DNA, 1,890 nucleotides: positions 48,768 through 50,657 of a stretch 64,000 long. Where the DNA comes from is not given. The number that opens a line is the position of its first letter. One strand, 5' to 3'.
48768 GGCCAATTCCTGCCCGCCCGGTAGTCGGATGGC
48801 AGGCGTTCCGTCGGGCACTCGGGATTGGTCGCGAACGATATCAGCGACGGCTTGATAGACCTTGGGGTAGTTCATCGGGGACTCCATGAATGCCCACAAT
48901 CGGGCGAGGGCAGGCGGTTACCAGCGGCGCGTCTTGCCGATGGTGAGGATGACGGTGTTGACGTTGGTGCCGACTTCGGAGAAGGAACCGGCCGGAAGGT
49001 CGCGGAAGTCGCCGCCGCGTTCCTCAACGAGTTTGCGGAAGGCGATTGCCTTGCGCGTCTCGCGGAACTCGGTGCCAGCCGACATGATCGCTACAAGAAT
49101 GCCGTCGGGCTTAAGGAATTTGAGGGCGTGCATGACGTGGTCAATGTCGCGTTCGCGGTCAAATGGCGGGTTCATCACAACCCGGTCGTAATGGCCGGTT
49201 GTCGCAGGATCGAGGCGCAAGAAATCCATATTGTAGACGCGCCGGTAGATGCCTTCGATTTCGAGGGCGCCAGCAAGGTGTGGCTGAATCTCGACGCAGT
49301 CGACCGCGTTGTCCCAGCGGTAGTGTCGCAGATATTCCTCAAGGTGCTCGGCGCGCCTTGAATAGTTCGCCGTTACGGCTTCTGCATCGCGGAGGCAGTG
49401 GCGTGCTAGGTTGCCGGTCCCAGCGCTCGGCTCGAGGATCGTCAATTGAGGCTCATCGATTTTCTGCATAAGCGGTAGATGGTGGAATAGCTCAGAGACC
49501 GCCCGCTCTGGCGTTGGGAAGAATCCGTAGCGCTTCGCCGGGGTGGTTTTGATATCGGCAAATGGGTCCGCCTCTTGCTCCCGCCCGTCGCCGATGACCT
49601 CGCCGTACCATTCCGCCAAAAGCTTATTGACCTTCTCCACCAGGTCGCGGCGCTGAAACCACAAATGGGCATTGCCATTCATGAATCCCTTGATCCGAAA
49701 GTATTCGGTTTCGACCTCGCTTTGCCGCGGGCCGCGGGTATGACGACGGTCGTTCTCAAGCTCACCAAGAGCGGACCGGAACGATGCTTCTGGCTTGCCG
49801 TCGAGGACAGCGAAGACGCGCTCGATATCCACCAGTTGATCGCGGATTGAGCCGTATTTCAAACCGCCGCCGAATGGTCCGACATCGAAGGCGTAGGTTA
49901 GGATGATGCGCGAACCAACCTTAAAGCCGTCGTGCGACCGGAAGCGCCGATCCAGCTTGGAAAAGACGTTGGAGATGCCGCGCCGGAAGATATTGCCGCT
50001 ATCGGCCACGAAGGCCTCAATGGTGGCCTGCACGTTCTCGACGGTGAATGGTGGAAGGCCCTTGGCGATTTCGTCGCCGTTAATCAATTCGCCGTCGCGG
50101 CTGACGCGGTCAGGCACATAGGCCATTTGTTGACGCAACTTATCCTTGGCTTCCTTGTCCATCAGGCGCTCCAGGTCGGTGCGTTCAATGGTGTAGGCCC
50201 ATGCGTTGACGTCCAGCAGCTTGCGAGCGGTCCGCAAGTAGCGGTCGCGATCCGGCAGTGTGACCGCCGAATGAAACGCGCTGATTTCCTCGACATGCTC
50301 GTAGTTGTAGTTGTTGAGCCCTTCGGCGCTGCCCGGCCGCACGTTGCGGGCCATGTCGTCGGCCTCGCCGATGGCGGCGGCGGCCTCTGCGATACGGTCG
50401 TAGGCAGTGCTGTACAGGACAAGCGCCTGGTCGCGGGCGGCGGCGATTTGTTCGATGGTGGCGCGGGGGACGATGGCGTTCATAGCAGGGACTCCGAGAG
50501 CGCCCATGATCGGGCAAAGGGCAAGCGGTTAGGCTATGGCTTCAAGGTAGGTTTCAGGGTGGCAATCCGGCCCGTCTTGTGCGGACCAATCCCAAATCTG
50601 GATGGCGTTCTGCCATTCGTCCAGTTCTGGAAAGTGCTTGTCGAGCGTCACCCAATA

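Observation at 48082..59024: Family of 19-bp palindromic operators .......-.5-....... heading each leftward operon and overlapping the tmRNA promoter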

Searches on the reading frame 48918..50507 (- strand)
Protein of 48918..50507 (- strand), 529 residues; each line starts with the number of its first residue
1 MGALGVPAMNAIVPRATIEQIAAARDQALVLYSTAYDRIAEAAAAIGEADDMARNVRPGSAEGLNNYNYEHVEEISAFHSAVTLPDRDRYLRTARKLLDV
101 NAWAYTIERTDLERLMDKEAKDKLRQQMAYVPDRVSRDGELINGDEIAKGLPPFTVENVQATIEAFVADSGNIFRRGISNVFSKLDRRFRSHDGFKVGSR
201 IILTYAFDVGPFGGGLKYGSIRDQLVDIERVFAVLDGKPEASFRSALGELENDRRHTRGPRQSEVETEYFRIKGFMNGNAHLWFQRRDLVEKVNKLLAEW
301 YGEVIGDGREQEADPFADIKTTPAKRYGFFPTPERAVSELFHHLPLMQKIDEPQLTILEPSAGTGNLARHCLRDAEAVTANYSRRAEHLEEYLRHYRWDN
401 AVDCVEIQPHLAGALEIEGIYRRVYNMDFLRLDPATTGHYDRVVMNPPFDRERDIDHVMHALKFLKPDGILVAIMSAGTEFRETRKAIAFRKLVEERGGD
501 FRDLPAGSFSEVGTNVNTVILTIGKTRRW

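Call 14: search_protein_families(library=pfam, proteins=[window:48918-50507:-], max_evalue=0.01)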
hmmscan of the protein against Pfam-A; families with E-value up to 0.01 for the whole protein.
window:48918-50507:- (529 aa): 4 families
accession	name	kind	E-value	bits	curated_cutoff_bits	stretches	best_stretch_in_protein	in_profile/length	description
PF13708.11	DUF4942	-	1.9e-43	148.8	25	1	149-303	37-190/190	Domain of unknown function (DUF4942)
PF13489.12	Methyltransf_23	-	0.002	18.3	27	0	344-474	13-117/164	Methyltransferase domain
PF05175.20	MTS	-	0.0045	17.1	23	0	434-481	93-146/170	Methyltransferase small domain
PF03602.21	Cons_hypoth95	-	0.0055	16.8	24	0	428-475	100-152/182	Conserved hypothetical protein 95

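Call 21: find_related_loci(query=window:48918-50507:-, collection=genome_contigs, flank=10000)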
Query window:48918-50507:- (529 aa) in genome_contigs; peptide patterns used: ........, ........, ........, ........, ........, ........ (x = any residue, [..] = any of these).
70 stretches matched a pattern; 25 encode a relative of the query (tblastn E <= 1e-3); 25 distinct loci.
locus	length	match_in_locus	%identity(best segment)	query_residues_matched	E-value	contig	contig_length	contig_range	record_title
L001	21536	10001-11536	63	3-525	0e+0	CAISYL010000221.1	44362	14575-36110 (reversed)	MAG: uncultured Alphaproteobacteria bacterium isolate MJ-time_bin-8647 genome assembly, contig: bin-8647:221/294, whole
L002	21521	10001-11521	60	9-523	0e+0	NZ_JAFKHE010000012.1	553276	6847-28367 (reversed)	MAG: Devosia sp. isolate SCN18_30_10_14_R3_P_66_71 SCN18_30_10_14_R3_P_scaffold_36, whole genome shotgun sequence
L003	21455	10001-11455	55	11-529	6e-179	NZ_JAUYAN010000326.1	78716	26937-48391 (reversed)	MAG: Bradyrhizobium sp. isolate C18_metabat.bin.89 C18_k141_439515, whole genome shotgun sequence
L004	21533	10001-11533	56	9-529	1e-178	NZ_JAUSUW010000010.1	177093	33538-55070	Peteryoungia aggregata LMG 23059 strain DSM 1111 Ga0454093_10, whole genome shotgun sequence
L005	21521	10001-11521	54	9-526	7e-177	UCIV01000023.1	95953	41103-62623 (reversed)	Rhizobiales bacterium isolate AFS084561 genome assembly, contig: contig_23, whole genome shotgun sequence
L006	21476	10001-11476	52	8-528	3e-160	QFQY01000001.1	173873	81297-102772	MAG: Chelatococcus sp. isolate S2_003_000_R2_5 S2_003_000_R2_scaffold_64, whole genome shotgun sequence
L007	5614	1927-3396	51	2-525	1e-161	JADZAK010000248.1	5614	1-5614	MAG: Rhodospirillaceae bacterium isolate SJ625 c_000001760834, whole genome shotgun sequence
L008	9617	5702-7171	51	2-525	5e-158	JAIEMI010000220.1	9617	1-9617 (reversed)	MAG: Rhodospirillaceae bacterium isolate co.spades.CONCOCT.2.5kb_034 c_000000000154, whole genome shotgun sequence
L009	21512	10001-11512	49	8-525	9e-155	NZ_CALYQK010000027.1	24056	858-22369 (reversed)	MAG: uncultured Bartonella sp. isolate SRR11267078_bin.7_metawrap_v1.3.0_MAG ERZ9515161_580, whole genome shotgun sequen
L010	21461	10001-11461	49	3-523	7e-153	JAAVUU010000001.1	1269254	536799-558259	Rhizobiales bacterium dw_265 1, whole genome shotgun sequence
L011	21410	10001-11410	50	8-523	2e-145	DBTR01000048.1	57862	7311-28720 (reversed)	MAG TPA_asm: Rhodospirillum sp. UBA1311 UBA1311_contig_5117, whole genome shotgun sequence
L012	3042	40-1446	48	8-523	8e-151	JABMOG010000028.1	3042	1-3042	MAG: Rhodospirillales bacterium isolate bin.259 k141_507080, whole genome shotgun sequence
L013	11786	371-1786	49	8-525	5e-144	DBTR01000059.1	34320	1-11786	MAG TPA_asm: Rhodospirillum sp. UBA1311 UBA1311_contig_238, whole genome shotgun sequence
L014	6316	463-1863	48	8-523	2e-135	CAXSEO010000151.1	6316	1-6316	MAG: uncultured Sphingomonas sp. isolate private_VT38_metawrap_bin.1 genome assembly, contig: private_VT38_metawrap_bin.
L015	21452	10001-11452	47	15-528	1e-134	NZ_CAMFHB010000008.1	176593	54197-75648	MAG: uncultured Alsobacter sp. isolate SRR9109402_bin.15_metaWRAP_v1.3_MAG ERZ12289980.59, whole genome shotgun sequence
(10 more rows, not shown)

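Call 22: find_related_loci(query=window:48918-50507:-, collection=viral_contigs, flank=10000)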
Query window:48918-50507:- (529 aa) in viral_contigs; peptide patterns used: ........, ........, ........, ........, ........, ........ (x = any residue, [..] = any of these).
42 stretches matched a pattern; 35 encode a relative of the query (tblastn E <= 1e-3); 35 distinct loci.
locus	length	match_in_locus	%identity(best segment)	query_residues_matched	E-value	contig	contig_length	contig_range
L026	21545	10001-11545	65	8-529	0e+0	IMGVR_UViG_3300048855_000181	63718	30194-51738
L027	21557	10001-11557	60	9-529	0e+0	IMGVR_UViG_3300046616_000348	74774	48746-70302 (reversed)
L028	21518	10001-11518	57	9-525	0e+0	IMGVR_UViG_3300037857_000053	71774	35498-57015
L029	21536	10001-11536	53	9-528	2e-170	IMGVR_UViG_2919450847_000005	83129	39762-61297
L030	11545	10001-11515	52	10-529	3e-164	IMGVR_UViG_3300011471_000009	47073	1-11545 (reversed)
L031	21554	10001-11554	51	9-529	1e-163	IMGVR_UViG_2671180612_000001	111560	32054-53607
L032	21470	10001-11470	49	7-528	4e-148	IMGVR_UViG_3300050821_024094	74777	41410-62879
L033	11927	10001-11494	46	12-525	3e-142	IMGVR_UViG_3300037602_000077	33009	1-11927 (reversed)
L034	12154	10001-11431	48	12-525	6e-142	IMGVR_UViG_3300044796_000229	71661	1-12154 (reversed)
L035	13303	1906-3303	47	10-523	3e-140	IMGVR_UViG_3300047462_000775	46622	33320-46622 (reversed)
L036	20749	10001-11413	47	12-528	1e-135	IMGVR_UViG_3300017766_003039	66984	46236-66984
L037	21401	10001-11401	49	9-523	9e-142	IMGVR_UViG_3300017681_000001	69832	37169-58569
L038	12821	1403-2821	48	6-523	2e-131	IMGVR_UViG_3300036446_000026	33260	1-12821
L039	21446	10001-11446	46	8-528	7e-128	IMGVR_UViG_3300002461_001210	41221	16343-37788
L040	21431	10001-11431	45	13-529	2e-124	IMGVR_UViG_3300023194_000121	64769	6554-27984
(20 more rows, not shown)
